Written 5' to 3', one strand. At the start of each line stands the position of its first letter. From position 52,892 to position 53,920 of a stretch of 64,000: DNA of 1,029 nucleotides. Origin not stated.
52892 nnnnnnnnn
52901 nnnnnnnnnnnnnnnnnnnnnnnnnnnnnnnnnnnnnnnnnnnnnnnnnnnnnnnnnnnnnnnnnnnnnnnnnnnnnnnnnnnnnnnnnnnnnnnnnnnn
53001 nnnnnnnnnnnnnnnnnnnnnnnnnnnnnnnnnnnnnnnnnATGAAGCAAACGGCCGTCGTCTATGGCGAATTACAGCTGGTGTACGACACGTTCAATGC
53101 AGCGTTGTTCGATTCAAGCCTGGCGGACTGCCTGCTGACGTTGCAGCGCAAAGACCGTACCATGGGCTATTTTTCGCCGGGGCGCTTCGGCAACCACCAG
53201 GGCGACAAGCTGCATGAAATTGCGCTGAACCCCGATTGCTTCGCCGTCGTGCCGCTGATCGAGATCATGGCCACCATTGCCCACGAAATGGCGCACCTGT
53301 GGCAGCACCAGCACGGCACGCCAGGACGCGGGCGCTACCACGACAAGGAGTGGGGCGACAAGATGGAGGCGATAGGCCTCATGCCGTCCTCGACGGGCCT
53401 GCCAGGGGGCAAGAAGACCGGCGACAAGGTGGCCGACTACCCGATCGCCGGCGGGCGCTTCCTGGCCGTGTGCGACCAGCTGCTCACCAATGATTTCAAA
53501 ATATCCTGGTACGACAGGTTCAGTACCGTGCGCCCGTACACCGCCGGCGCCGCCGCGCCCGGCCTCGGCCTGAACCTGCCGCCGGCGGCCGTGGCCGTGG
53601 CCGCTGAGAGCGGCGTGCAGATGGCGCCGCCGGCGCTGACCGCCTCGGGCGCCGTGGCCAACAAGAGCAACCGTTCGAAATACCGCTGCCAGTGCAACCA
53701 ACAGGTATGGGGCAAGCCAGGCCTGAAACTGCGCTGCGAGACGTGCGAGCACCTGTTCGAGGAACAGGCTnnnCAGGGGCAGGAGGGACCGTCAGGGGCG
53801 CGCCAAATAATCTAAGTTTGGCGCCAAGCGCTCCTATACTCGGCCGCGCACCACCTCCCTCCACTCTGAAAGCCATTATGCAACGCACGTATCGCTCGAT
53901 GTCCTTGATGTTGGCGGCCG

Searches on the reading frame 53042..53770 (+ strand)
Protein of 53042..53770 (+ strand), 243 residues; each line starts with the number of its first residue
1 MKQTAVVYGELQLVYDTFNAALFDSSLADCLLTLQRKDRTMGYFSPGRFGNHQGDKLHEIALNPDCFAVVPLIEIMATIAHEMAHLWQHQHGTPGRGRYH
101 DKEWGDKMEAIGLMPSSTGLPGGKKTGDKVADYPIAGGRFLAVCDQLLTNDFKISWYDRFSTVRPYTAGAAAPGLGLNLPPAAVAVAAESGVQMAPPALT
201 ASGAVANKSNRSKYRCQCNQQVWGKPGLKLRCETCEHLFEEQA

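Call 19: search_protein_families(library=pfam, proteins=[window:53042-53770:+], max_evalue=0.01)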
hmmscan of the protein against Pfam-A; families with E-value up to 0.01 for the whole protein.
window:53042-53770:+ (243 aa): 1 family
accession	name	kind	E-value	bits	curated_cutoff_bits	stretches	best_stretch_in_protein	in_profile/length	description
PF10263.15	SprT-like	-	4.7e-11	42.9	25.6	1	14-114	4-98/108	SprT-like family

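Call 20: find_encoding_contigs(protein=window:53042-53770:+, flank=10000, max_places=6)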
Protein window:53042-53770:+ (243 aa): 3 contigs read that carry it; 2 places shown.
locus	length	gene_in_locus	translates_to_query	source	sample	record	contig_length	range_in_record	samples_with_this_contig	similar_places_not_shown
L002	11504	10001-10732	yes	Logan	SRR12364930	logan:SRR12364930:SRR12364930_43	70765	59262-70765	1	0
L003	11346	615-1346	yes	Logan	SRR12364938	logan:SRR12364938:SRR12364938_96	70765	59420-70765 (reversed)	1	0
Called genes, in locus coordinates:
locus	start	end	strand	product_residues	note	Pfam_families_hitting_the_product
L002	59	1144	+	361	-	PF10609:ParA, PF01656:CbiA, PF02374:ArsA_ATPase, PF06564:CBP_BcsQ (weak), PF13614:AAA_31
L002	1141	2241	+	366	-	PF02195:ParB_N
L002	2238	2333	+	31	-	-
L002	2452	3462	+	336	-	-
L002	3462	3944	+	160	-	-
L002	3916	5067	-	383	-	PF00589:Phage_integrase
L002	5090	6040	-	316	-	PF11740:KfrA_N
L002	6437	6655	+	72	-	-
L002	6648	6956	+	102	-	PF05016:ParE_toxin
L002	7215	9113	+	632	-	-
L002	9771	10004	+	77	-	-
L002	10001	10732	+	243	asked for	PF10263:SprT-like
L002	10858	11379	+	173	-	-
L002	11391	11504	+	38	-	?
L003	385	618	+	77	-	-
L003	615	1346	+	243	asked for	PF10263:SprT-like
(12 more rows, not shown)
